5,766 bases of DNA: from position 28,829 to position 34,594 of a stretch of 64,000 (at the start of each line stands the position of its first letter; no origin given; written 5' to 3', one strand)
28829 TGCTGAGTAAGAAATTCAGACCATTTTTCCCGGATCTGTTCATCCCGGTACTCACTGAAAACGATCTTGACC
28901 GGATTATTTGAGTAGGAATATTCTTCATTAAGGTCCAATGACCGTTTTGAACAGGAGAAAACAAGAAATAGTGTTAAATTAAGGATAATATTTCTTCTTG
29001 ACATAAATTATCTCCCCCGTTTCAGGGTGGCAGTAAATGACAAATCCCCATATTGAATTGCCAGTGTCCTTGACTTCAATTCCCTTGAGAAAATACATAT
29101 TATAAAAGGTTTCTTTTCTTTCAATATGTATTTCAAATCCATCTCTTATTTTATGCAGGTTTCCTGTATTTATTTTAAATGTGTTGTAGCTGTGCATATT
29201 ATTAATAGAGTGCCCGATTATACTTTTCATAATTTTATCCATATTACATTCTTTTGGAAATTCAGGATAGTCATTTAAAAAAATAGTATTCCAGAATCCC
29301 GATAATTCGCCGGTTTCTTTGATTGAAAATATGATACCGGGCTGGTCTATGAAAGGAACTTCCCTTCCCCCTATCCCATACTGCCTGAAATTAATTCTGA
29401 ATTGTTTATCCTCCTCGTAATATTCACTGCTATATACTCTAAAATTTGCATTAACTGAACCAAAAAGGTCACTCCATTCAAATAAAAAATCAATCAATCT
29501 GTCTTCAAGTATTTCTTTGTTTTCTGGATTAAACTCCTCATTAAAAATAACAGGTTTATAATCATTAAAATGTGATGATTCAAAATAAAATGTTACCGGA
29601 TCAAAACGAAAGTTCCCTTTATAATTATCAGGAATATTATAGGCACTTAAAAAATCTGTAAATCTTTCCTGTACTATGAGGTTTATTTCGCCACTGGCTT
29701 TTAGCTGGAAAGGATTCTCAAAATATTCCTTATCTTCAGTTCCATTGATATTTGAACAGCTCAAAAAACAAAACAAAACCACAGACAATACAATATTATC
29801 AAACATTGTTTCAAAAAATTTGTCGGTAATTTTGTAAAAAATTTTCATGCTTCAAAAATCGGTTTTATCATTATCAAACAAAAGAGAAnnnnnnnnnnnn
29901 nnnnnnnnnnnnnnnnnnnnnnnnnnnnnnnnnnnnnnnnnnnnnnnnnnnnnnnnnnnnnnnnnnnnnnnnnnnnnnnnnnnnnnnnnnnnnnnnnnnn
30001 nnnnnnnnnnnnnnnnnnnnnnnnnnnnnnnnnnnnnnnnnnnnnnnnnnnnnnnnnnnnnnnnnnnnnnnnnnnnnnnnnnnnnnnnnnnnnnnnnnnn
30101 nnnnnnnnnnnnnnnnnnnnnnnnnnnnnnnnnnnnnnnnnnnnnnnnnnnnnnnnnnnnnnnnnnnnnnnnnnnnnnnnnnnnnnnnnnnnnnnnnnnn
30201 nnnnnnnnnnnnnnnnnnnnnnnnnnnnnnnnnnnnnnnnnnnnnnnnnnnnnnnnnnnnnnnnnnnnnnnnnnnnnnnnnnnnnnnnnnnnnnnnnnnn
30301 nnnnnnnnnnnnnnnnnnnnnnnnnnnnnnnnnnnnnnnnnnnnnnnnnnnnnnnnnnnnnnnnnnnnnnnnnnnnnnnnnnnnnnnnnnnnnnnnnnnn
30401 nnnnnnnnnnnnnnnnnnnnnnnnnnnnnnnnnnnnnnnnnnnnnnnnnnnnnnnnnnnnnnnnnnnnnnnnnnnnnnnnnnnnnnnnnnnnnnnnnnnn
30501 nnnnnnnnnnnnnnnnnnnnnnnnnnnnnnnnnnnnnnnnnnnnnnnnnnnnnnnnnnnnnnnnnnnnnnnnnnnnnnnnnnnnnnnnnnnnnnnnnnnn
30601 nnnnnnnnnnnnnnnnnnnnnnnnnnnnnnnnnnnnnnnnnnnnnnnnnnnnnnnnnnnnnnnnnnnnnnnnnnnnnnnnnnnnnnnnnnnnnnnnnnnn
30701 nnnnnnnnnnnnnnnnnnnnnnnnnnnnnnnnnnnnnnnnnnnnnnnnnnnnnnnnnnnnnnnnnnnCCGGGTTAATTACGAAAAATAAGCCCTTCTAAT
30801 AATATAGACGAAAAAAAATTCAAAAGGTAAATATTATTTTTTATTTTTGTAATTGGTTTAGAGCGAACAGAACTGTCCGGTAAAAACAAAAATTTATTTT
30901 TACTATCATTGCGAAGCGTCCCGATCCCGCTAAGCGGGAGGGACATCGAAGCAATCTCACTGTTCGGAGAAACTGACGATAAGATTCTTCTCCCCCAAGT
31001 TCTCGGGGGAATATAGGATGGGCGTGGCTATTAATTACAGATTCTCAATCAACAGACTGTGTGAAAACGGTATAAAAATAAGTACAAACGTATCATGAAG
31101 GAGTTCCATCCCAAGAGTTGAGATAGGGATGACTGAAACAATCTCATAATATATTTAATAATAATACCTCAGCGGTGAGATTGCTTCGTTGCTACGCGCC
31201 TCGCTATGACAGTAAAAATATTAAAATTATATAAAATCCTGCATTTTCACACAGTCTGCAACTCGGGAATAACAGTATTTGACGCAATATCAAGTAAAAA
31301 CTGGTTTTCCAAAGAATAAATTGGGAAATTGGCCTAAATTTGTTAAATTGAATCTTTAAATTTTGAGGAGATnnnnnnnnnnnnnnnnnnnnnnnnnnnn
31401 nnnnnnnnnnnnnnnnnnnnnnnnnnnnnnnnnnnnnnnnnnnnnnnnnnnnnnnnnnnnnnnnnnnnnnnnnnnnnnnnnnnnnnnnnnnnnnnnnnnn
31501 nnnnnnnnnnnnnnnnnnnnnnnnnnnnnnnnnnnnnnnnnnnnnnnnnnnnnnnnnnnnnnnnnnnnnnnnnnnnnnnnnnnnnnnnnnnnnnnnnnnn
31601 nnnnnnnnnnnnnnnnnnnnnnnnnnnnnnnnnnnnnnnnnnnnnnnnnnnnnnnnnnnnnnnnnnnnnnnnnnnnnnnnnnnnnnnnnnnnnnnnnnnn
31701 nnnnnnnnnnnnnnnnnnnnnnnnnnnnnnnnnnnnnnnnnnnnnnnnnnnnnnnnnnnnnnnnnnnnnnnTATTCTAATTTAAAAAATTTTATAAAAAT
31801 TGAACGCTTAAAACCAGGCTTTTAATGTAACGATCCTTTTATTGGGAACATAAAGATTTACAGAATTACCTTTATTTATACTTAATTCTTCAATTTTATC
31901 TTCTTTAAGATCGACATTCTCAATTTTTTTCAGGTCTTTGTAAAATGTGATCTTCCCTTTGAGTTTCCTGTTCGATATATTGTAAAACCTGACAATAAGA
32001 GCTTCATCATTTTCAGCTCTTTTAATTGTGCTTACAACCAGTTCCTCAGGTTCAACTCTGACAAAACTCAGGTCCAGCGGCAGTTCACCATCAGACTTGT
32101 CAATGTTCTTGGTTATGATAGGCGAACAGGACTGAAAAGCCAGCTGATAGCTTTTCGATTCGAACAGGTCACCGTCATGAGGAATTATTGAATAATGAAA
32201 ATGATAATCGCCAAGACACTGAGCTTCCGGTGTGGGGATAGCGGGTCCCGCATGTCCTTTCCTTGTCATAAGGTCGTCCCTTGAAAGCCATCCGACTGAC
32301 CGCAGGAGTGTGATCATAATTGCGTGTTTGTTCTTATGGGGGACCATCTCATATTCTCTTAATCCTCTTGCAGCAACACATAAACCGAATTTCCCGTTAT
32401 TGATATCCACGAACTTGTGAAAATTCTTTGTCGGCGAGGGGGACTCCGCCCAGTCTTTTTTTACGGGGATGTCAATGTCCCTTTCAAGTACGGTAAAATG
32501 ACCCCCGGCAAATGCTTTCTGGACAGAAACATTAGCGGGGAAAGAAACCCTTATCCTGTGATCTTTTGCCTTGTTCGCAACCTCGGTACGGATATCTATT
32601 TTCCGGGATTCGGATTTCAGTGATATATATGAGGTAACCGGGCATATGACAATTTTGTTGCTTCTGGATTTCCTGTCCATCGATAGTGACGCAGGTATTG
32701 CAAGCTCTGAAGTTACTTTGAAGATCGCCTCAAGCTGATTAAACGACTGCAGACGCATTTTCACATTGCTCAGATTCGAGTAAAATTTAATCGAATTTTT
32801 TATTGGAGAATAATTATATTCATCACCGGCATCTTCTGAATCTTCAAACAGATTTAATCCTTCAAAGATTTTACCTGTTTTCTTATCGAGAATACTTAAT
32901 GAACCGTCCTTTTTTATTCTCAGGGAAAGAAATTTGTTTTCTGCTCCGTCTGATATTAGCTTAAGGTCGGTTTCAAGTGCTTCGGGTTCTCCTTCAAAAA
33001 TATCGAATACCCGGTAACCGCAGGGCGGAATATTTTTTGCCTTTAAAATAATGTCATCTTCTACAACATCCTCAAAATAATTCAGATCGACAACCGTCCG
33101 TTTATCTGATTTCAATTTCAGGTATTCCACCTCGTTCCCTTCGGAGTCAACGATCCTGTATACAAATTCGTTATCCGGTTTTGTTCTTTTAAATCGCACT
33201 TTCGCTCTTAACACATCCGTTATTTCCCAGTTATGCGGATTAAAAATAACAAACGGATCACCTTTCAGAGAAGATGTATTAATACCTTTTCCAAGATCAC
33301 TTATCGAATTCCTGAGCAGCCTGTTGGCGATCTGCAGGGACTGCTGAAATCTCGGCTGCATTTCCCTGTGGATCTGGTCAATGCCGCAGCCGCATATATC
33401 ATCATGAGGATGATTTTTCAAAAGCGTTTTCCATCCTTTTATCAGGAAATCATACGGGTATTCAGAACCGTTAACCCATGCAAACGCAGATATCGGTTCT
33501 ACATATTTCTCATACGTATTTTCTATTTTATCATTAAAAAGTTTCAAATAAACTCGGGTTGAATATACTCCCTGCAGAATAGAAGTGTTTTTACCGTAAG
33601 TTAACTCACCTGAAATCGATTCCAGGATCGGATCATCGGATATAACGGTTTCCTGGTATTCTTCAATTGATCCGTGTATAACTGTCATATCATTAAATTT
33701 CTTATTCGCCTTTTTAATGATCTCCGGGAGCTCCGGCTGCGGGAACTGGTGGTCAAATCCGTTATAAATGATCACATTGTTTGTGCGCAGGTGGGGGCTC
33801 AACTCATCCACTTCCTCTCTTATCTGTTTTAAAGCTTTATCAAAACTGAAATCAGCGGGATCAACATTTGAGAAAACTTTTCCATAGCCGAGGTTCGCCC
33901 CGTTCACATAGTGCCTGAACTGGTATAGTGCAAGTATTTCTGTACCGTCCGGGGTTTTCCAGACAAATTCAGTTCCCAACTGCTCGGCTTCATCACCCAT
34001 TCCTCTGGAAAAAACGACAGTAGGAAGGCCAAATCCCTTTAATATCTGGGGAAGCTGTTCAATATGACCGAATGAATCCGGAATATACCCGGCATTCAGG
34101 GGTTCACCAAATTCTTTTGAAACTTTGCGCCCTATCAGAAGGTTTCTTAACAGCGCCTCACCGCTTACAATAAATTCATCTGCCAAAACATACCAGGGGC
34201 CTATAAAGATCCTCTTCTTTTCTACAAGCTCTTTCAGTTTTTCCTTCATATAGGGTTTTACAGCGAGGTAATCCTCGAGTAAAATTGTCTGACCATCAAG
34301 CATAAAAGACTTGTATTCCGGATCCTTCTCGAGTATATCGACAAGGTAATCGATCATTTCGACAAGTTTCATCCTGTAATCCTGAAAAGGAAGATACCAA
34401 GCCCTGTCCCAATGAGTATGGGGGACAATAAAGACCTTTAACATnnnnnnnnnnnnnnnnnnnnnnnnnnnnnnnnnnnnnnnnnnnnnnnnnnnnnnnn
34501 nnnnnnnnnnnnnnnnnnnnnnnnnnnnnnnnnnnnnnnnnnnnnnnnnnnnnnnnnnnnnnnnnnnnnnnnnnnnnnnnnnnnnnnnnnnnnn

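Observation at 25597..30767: Tandem array of six diverged lipoprotein paralogs with a conserved C-terminal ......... motif and concerted 3' ends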

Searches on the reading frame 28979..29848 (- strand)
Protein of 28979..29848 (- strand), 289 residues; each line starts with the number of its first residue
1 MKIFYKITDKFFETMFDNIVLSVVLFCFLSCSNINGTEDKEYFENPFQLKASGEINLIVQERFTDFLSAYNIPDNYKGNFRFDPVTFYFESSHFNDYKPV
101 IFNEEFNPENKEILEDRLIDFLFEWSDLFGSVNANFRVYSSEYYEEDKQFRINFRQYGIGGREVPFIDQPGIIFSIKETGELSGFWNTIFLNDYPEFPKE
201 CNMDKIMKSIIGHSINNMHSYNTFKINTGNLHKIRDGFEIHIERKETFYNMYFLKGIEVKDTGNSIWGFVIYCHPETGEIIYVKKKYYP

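Call 4: search_protein_families(library=pfam, proteins=[window:28979-29848:-], max_evalue=1)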
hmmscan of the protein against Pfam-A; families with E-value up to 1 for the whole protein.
window:28979-29848:- (289 aa): 0 families

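Call 6: search_protein_families(library=ncbifam, proteins=[window:28979-29848:-], max_evalue=1)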
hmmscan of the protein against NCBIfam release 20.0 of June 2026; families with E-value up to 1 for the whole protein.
window:28979-29848:- (289 aa): 0 families

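Call 67: predict_structure(alignment_id=A4)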
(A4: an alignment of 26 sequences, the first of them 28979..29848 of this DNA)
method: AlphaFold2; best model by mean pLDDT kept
length: 289 residues; sequences in the alignment: 26
mean_pLDDT: 89.9   pTM: 0.78
mean pLDDT of the five models: 89.9, 89.8, 89.4, 88.4, 88.4
residues with pLDDT >= 90: 206; 70-90: 59; 50-70: 24; < 50: 0
segments of 3 or more residues with pLDDT < 50: none
pLDDT, mean of each block of 10 residues (from residue 1): 62 80 87 58 86 94 98 96 95 96 96 96 94 83 98 92 90 98 94 81 98 88 92 96 94 96 84 97 89
secondary structure, 60 per line:
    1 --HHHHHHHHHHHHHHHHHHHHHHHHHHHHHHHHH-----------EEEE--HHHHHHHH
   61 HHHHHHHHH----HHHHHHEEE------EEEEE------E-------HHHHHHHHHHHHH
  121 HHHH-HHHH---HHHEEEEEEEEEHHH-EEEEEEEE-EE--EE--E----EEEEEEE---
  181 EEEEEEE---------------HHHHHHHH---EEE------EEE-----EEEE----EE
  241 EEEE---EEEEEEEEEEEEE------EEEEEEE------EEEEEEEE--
elements in order: H3-35 E47-50 H53-69 H74-79 E80-82 E89-93 H108-124 H126-129 E136-144 E149-156 E171-177 E181-187 H203-210 E214-216 E223-225 E231-234 E239-244 E248-260 E267-273 E280-287
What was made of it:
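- Model of g5, built from a different 26-sequence alignment: pLDDT 89.9 (call 67).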

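Call 91: search_protein_families(library=padloc, proteins=[window:28979-29848:-], max_evalue=0.1)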
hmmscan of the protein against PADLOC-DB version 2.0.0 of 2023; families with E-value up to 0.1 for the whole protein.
window:28979-29848:- (289 aa): 0 families

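Call 92: search_protein_families(library=phrogs, proteins=[window:28979-29848:-], max_evalue=0.1)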
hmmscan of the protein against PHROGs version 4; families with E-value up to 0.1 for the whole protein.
window:28979-29848:- (289 aa): 0 families

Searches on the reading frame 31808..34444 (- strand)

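Call 43: search_protein_families(library=pfam, proteins=[window:31808-34444:-], max_evalue=0.001)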
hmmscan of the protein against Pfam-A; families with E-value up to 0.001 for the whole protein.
window:31808-34444:- (878 aa): 4 families
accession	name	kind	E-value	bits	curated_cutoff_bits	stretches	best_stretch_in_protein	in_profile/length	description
PF01074.27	Glyco_hydro_38N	-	1.5e-41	143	25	1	3-267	1-255/270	Glycosyl hydrolases family 38 N-terminal domain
PF09261.16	Alpha-mann_mid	-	5e-15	55.8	31.1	1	291-384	4-96/96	Alpha mannosidase middle domain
PF07748.19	Glyco_hydro_38C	-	1.1e-13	52.4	25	1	502-719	2-202/206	Glycosyl hydrolases family 38 C-terminal domain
PF17677.7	Glyco_hydro38C2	-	1.1e-12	48.4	22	1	802-874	2-72/72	Glycosyl hydrolases family 38 C-terminal beta sandwich domain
